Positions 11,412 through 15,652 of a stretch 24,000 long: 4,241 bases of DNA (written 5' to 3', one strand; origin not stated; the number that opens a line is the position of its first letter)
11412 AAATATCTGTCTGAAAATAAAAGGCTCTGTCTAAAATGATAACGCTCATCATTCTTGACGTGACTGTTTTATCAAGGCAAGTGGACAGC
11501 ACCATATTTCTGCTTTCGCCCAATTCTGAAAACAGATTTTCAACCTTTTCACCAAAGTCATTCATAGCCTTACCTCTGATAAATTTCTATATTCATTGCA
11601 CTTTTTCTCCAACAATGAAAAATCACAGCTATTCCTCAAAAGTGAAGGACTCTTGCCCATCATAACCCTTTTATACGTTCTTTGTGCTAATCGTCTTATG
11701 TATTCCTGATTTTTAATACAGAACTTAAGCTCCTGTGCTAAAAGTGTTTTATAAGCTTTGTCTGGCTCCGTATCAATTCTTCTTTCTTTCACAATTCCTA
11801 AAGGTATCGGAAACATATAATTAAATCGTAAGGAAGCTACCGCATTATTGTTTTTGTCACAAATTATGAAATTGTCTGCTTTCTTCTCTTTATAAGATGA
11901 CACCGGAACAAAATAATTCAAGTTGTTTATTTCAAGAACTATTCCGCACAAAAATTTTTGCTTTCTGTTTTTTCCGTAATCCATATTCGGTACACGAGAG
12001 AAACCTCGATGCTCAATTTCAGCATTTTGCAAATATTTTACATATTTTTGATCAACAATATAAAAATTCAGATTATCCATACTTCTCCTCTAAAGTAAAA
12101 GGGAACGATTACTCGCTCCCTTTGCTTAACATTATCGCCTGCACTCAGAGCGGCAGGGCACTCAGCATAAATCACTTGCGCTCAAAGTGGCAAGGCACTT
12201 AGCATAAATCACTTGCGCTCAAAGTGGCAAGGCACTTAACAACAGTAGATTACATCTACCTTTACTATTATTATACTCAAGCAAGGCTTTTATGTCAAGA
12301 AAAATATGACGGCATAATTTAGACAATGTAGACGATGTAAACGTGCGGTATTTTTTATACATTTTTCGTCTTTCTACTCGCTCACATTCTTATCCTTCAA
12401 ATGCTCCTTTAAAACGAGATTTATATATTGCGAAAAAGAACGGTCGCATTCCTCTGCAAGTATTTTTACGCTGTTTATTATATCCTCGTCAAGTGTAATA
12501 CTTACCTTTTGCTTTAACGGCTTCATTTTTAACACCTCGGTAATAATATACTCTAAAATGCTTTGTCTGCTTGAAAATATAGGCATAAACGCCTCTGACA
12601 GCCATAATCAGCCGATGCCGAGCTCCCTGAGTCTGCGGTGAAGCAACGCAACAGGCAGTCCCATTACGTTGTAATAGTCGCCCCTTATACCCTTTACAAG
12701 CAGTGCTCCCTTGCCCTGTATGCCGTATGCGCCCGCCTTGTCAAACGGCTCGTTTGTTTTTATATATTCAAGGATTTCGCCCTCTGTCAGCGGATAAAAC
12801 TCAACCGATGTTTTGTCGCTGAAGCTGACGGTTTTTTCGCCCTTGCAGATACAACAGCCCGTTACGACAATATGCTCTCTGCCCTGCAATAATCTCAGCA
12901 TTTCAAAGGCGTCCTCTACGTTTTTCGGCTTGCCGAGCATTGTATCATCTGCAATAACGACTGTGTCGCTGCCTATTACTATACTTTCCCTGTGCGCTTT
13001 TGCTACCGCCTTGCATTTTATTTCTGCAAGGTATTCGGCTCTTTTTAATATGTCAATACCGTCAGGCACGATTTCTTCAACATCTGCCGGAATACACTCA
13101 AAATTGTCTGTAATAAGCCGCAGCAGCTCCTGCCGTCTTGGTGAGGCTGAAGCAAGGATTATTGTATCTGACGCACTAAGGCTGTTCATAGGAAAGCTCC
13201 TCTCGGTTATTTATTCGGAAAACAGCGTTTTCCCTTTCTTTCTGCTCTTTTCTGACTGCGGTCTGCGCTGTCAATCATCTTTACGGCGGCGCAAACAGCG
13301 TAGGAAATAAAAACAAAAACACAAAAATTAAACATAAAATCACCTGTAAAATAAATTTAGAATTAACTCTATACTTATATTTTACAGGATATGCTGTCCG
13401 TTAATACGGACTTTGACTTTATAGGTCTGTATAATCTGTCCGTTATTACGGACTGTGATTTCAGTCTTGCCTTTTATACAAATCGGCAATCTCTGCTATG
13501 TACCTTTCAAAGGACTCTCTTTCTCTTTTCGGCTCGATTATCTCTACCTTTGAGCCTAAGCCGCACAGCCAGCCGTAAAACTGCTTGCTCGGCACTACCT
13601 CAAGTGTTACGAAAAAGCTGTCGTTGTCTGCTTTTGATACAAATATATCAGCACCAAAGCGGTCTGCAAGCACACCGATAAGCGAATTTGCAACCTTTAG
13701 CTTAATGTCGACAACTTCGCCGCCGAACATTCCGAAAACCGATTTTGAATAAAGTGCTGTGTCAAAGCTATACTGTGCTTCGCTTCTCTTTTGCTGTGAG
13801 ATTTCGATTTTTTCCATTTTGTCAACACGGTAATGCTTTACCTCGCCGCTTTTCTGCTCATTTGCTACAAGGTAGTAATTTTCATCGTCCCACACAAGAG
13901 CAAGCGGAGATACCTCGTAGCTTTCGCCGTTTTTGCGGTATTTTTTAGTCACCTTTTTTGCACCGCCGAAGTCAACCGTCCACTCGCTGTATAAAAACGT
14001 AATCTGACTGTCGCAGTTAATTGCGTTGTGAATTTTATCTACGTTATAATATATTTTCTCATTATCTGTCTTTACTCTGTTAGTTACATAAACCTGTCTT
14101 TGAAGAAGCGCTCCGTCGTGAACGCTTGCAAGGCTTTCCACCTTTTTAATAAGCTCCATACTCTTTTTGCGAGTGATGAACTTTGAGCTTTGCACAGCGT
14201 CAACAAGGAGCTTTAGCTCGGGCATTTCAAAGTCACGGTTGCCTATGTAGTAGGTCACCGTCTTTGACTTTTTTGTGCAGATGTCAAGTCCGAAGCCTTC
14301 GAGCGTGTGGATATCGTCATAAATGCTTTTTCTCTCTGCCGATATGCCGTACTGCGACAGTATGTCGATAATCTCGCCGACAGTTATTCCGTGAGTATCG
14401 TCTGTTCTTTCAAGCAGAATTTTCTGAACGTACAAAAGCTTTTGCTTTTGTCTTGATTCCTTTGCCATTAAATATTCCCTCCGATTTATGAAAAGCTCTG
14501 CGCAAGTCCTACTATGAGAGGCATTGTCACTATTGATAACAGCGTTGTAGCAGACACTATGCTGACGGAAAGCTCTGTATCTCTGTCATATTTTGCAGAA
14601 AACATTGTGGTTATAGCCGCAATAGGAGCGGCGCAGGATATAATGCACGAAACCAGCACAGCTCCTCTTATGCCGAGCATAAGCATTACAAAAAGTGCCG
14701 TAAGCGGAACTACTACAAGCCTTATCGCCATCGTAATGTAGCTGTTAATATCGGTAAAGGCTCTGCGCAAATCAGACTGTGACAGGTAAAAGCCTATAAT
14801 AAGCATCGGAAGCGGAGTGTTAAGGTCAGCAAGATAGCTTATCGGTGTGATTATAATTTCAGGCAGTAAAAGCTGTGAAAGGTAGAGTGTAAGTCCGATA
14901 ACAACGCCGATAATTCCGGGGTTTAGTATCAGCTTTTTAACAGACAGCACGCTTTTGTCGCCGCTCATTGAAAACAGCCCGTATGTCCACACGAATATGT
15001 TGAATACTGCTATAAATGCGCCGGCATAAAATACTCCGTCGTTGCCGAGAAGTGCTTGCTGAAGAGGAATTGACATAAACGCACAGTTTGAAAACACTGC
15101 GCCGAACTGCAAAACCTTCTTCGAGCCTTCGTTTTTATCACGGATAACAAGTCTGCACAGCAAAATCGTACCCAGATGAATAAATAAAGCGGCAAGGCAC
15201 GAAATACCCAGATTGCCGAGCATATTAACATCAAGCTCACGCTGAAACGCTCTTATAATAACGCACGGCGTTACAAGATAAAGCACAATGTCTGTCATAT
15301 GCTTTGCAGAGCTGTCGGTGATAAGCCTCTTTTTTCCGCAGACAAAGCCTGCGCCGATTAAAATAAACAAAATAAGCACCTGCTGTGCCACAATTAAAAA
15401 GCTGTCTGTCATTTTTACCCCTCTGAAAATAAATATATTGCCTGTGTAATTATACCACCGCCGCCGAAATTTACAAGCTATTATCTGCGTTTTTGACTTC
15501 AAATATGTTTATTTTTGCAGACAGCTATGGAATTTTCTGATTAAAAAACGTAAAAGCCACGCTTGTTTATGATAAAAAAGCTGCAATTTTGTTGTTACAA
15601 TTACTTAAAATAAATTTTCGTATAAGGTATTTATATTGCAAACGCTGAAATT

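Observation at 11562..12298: Complete type III toxin-antitoxin / abortive-infection module (ToxIN/AbiQ-like) with a 37-nt repeat RNA antitoxin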

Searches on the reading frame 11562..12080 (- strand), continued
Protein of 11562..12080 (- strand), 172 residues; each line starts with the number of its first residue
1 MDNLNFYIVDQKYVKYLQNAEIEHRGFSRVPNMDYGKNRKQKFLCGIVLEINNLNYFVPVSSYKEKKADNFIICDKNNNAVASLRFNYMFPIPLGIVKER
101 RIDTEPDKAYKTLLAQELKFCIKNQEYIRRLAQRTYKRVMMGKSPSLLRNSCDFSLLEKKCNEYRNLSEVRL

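Call 25: search_dna_similar(query=window:11562-12080:-, collection=phages, mode=protein, max_rows=25, max_evalue=0.001)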
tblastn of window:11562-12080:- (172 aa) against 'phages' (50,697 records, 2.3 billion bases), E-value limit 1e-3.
Records with a match: 3; places in all: 3; records where one place covers at least 80% of the query: 3.
Best place of each record, by identity: <60% 3.
By first word of the organism name: Clostridioides 2; Clostridium 1.
By host as written in the record: Clostridioides sp. ES-S-0107-01 1; - 1; Clostridium botulinum D str. 1873 1.
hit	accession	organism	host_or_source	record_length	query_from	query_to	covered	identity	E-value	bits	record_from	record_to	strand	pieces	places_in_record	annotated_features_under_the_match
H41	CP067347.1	Clostridioides phage ES-S-0107-01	Clostridioides sp. ES-S-0107-01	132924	1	172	100%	50.0%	5e-43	157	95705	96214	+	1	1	record has no annotation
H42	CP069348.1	Clostridioides phage pCD1602_4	water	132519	1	172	100%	31.1%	3e-13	72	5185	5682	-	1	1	record has no annotation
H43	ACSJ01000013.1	Clostridium phage D-1873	Clostridium botulinum D str. 1873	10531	4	165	94%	27.9%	4e-10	63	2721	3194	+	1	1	conserved hypothetical protein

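Call 37: find_encoding_contigs(protein=window:11562-12080:-, flank=4000, max_places=5)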
Protein window:11562-12080:- (172 aa): 3 contigs read that carry it; 3 places shown.
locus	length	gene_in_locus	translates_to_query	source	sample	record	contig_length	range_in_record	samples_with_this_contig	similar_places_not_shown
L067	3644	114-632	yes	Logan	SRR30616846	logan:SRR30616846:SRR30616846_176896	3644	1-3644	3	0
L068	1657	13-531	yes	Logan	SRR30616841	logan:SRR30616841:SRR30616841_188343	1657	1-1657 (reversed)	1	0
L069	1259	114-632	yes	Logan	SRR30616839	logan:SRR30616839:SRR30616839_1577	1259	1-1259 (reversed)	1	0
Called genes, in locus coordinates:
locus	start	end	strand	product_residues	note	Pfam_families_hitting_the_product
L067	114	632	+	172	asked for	PF13958:ToxN_toxin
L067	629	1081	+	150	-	PF01243:PNPOx_N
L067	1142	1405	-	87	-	-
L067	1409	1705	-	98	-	-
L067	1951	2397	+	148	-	-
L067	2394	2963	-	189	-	PF02659:Mntp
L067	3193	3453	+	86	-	PF01649:Ribosomal_S20p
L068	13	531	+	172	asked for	PF13958:ToxN_toxin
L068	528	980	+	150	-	PF01243:PNPOx_N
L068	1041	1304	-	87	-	-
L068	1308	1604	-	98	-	-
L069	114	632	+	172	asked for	PF13958:ToxN_toxin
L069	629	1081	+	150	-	PF01243:PNPOx_N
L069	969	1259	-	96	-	?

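Call 38: find_encoding_contigs(protein=P0001, flank=4000, max_places=5)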
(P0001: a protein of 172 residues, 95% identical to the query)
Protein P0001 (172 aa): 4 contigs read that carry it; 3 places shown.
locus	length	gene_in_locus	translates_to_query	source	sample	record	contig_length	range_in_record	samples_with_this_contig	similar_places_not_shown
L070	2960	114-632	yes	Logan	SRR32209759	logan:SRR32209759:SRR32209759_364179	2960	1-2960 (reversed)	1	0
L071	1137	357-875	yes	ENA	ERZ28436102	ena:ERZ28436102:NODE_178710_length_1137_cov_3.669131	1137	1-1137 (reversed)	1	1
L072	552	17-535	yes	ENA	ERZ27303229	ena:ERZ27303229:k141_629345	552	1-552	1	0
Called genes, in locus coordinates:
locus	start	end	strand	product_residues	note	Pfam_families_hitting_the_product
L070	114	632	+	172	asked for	PF13958:ToxN_toxin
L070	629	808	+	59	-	-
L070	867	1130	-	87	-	-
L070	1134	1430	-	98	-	-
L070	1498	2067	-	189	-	PF02659:Mntp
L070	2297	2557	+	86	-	PF01649:Ribosomal_S20p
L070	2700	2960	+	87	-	?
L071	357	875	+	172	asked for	PF13958:ToxN_toxin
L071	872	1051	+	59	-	-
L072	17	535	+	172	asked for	PF13958:ToxN_toxin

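Call 49: predict_structure(alignment_id=A1)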
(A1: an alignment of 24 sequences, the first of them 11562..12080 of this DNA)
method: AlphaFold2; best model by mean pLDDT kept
length: 172 residues; sequences in the alignment: 24
mean_pLDDT: 90.2   pTM: 0.87
mean pLDDT of the five models: 90.2, 90.1, 88.0, 85.6, 85.5
residues with pLDDT >= 90: 123; 70-90: 36; 50-70: 13; < 50: 0
segments of 3 or more residues with pLDDT < 50: none
pLDDT, mean of each block of 10 residues (from residue 1): 87 95 96 71 82 94 90 93 95 93 87 92 97 96 90 97 85 55
secondary structure, 60 per line:
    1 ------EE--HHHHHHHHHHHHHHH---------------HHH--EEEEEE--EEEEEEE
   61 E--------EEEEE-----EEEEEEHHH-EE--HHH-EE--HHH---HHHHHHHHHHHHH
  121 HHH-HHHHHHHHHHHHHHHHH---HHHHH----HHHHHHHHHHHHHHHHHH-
elements in order: H11-25 E46-51 E54-61 E70-74 E80-85 H108-123 H125-141 H145-149 H154-171

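Call 52: fold_search(model_id=the predicted structure, library=pdb)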
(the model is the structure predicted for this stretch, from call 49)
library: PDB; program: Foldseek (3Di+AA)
matches with E <= 10: 264; with E <= 0.001: 4
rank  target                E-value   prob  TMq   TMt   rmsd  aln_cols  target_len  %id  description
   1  4ato_A                2.5e-13  1.00  0.80  0.82   2.6       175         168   25  New insights into the mechanism of bacterial Type III toxin-antitoxin systems: selective toxin inhibition by a non-cod (released 2012-12-26)
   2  7d8o_A                3.0e-10  1.00  0.74  0.78   3.0       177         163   22  Crystal structure of E. coli ToxIN type III toxin-antitoxin complex (released 2022-01-05)
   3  4glk                  6.6e-10  1.00  0.75  0.78   3.0       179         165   23  Structure and activity of AbiQ, a lactococcal anti-phage endoribonuclease belonging to the type-III toxin-antitoxin syst (released 2013-01-16)
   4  2xd0_A                7.5e-10  1.00  0.74  0.78   2.8       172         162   24  A processed non-coding RNA regulates a bacterial antiviral system (released 2011-01-12)
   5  6kyt_D                1.6e-02  0.77  0.25  0.34   9.4       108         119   12  The structure of the M. tb toxin MazEF-mt1 complex (released 2020-08-05)
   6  4rmo_A                2.0e-02  0.97  0.50  0.55   7.8       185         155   11  Crystal Structure of the CptIN Type III Toxin-Antitoxin System from Eubacterium rectale (released 2015-09-30)
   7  6kyt_B                2.2e-02  0.84  0.26  0.35   9.5       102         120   13  The structure of the M. tb toxin MazEF-mt1 complex (released 2020-08-05)
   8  5hjz_A                2.3e-02  0.77  0.26  0.37  10.3       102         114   13  Structure of M. tuberculosis MazF-mt1 (Rv2801c) in complex with RNA (released 2017-01-18)
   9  9g7k_A                3.2e-02  0.77  0.30  0.40   9.8       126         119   11  Staphylococcus aureus MazF in complex with Nanobody 12 (released 2024-07-31)
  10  6kyt_E                3.4e-02  0.75  0.24  0.34   9.1        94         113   13  The structure of the M. tb toxin MazEF-mt1 complex (released 2020-08-05)
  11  9g7k_E                3.9e-02  0.75  0.30  0.41   9.8       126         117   11  Staphylococcus aureus MazF in complex with Nanobody 12 (released 2024-07-31)
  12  4me7_A                4.1e-02  0.75  0.25  0.38   9.0        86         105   13  Crystal structure of Bacillus subtilis toxin MazF in complex with cognate antitoxin MazE (released 2013-10-23)
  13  6l29_B                4.1e-02  0.66  0.29  0.40  10.2       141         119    9  The structure of the MazF-mt1 mutant (released 2020-08-05)
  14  6kys_B                4.1e-02  0.63  0.25  0.33  10.6       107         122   12  The structure of the M. tb toxin MazF-mt1 (released 2020-08-05)
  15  6kyt_J                4.7e-02  0.75  0.25  0.37   9.3        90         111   13  The structure of the M. tb toxin MazEF-mt1 complex (released 2020-08-05)
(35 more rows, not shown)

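Call 53: get_annotated_region(hit=H30, flank=450)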
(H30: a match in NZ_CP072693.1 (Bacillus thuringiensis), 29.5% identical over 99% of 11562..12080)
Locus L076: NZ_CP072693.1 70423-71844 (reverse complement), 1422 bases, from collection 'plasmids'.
description: Bacillus thuringiensis strain IMBL-B9 plasmid pKBT142, complete sequence
organism: Bacillus thuringiensis (NCBI taxid 1428)
taxonomy: Bacteria; Bacillota; Bacilli; Bacillales; Bacillaceae; Bacillus; Bacillus thuringiensis
host: -; source: whole organism; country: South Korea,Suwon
typing (MOB-suite, as given by PLSDB): conjugative; replicon rep_cluster_163,rep_cluster_1721; relaxase MOBP; mating-pair formation MPF_T
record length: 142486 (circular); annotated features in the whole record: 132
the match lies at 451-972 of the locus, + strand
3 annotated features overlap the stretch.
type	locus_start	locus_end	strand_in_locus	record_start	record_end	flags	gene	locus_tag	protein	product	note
CDS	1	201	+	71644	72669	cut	-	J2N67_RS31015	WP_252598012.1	DUF3991 and TOPRIM domain-containing protein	GO:0006260 - DNA replication [Evidence IEA]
CDS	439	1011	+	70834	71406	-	-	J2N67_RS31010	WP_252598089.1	type III toxin-antitoxin system ToxN/AbiQ family toxin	-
CDS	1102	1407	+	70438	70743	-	-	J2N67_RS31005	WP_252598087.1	hypothetical protein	-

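Call 54: get_annotated_region(hit=H41, flank=450)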
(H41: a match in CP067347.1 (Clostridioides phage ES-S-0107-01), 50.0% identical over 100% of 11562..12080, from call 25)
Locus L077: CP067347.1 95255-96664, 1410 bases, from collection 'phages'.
description: Clostridioides phage ES-S-0107-01, complete sequence.
organism: Clostridioides phage ES-S-0107-01 (NCBI taxid 2802960)
taxonomy: Viruses; Duplodnaviria; Heunggongvirae; Uroviricota; Caudoviricetes
host: Clostridioides sp. ES-S-0107-01; source: soil; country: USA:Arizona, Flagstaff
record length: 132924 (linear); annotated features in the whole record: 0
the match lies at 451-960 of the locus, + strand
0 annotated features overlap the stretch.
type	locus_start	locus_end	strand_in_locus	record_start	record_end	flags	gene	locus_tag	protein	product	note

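Call 55: get_annotated_region(hit=H1, flank=450)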
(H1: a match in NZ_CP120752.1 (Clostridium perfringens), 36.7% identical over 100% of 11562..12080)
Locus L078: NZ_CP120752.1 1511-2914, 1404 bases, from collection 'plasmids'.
description: Clostridium perfringens strain ENRHS14 plasmid unnamed, complete sequence
organism: Clostridium perfringens (NCBI taxid 1502)
taxonomy: Bacteria; Bacillota; Clostridia; Eubacteriales; Clostridiaceae; Clostridium; Clostridium perfringens
host: -; source: Hospital wastewater; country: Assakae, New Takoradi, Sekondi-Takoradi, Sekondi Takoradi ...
typing (MOB-suite, as given by PLSDB): non-mobilizable
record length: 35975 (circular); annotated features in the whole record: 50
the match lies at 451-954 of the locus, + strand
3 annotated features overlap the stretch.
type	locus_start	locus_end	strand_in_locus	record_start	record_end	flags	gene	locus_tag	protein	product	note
CDS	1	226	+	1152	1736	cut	-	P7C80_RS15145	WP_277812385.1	recombinase family protein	GO:0006310 - DNA recombination [Evidence IEA]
CDS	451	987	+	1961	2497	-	-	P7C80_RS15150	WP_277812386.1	type III toxin-antitoxin system ToxN/AbiQ family toxin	-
CDS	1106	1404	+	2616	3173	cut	-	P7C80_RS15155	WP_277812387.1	hypothetical protein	-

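Call 59: find_related_loci(query=A1, collection=viral_contigs, flank=3000)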
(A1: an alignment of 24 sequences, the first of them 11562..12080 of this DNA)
Query A1 (172 aa) in viral_contigs; peptide patterns used: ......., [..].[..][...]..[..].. (x = any residue, [..] = any of these).
64 stretches matched a pattern; 2 encode a relative of the query (tblastn E <= 1e-3); 2 distinct loci.
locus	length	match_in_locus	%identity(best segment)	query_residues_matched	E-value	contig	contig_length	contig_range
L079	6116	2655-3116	59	1-164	1e-63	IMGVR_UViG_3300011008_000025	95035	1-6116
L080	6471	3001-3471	43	3-158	1e-36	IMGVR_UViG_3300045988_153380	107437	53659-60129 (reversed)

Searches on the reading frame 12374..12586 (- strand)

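Call 4: search_protein_families(library=pfam, proteins=[window:12374-12586:-], max_evalue=1)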
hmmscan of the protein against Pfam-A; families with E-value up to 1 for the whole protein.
window:12374-12586:- (70 aa): 6 families
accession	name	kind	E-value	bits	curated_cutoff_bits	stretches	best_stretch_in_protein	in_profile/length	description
PF12441.14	CopG_antitoxin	-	1.3e-06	29.5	28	1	19-61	35-78/79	CopG antitoxin of type II toxin-antitoxin system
PF19891.5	DUF6364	-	7e-05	23.7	27.3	1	25-66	2-40/70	Family of unknown function (DUF6364)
PF07878.17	RHH_5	-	0.011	15.9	26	1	28-61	4-37/43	CopG-like RHH_1 or ribbon-helix-helix domain, RHH_5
PF14384.12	BrnA_antitoxin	-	0.018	15.9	26.1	1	23-60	32-65/68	BrnA antitoxin of type II toxin-antitoxin system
PF04038.17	DHNA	-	0.025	15.5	25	1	1-39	24-62/108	Dihydroneopterin aldolase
PF05509.17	TraY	-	0.025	15.1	21.3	1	28-64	1-37/49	TraY domain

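Call 5: search_protein_families(library=padloc, proteins=[window:12374-12586:-], max_evalue=1)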
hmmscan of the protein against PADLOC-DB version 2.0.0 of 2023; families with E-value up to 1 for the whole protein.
window:12374-12586:- (70 aa): 0 families

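Call 6: search_protein_families(library=ncbifam, proteins=[window:12374-12586:-], max_evalue=1)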
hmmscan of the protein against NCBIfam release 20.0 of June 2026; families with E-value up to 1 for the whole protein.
window:12374-12586:- (70 aa): 4 families
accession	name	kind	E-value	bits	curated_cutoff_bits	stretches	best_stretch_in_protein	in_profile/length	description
NF050104.1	TA_MazE_antitoxin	equivalog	3e-05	24.3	65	1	27-64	1-35/69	type II toxin-antitoxin system MazE family antitoxin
NF048017.1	antitoxin_RelB_like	equivalog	0.03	14.6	50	1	32-65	2-35/70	type II toxin-antitoxin system RelB family antitoxin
NF008671.0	PRK11675.1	equivalog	0.037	14.5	62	1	24-67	50-92/95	LexA regulated protein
NF047399.1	BrnA_antitoxin_add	equivalog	0.066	13.4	60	1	6-63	12-70/70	type II toxin-antitoxin system BrnA family antitoxin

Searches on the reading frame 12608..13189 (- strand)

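Call 4: search_protein_families(library=pfam, proteins=[window:12608-13189:-], max_evalue=1)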
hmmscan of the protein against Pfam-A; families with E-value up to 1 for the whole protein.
window:12608-13189:- (193 aa): 1 family
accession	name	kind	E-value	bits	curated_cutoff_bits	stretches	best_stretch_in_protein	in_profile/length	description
PF02545.19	Maf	-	9.7e-60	201.9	27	1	10-189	2-186/187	Maf-like protein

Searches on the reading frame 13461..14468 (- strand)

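Call 4: search_protein_families(library=pfam, proteins=[window:13461-14468:-], max_evalue=1)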
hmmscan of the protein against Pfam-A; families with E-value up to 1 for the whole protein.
window:13461-14468:- (335 aa): 6 families
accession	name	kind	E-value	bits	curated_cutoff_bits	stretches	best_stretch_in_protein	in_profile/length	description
PF13280.12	WYL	-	4e-10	40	21.8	1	171-223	14-70/70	WYL domain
PF25583.1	WCX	-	1.8e-07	31.8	23.9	1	252-327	2-75/76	WCX domain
PF05558.17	DREPP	-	0.026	14.9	23.2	1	159-227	89-157/206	DREPP plasma membrane polypeptide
PF18343.7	SH3_14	-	0.033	14.8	25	1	275-333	58-110/134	Dda helicase SH3 domain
PF07255.17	Benyvirus_14KDa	-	0.045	14.3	28.1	1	115-154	31-70/125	Benyvirus 14KDa protein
PF12846.13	AAA_10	-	0.049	13.1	27.5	0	295-329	39-73/362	AAA-like domain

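Call 5: search_protein_families(library=padloc, proteins=[window:13461-14468:-], max_evalue=1)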
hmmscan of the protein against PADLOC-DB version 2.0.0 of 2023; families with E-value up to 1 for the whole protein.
window:13461-14468:- (335 aa): 4 families
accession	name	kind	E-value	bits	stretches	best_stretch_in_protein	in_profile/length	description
PDLC01652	WYL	-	1.1e-27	95.3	1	134-327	11-161/162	"CAS-I,CAS-II,CAS-III,CAS-IV,CAS-V,CAS-VI; associated_signaling"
PDLC01457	WYL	-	1.3e-15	55.6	2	177-314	144-227/229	"CAS-I,CAS-II,CAS-III,CAS-IV,CAS-V,CAS-VI; associated_signaling"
PDLC01766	Cas3c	-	9.6e-09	32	1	196-332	179-317/1009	-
PDLC02928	NDT_II-A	-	0.0016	16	1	28-105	191-266/279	-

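Call 6: search_protein_families(library=ncbifam, proteins=[window:13461-14468:-], max_evalue=1)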
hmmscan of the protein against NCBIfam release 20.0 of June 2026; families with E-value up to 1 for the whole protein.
window:13461-14468:- (335 aa): 0 families

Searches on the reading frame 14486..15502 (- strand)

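Call 35: search_protein_families(library=pfam, proteins=[window:14486-15502:-], max_evalue=0.0001)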
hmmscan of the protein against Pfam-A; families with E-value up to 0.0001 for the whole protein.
window:14486-15502:- (338 aa): 2 families
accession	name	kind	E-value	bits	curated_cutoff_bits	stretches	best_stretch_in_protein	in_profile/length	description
PF03547.23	Mem_trans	-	9.4e-37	126.8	25.7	2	38-181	2-149/343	Membrane transport protein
PF01758.21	SBF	-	2.6e-08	34.2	24.3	1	233-333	8-113/191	Sodium Bile acid symporter family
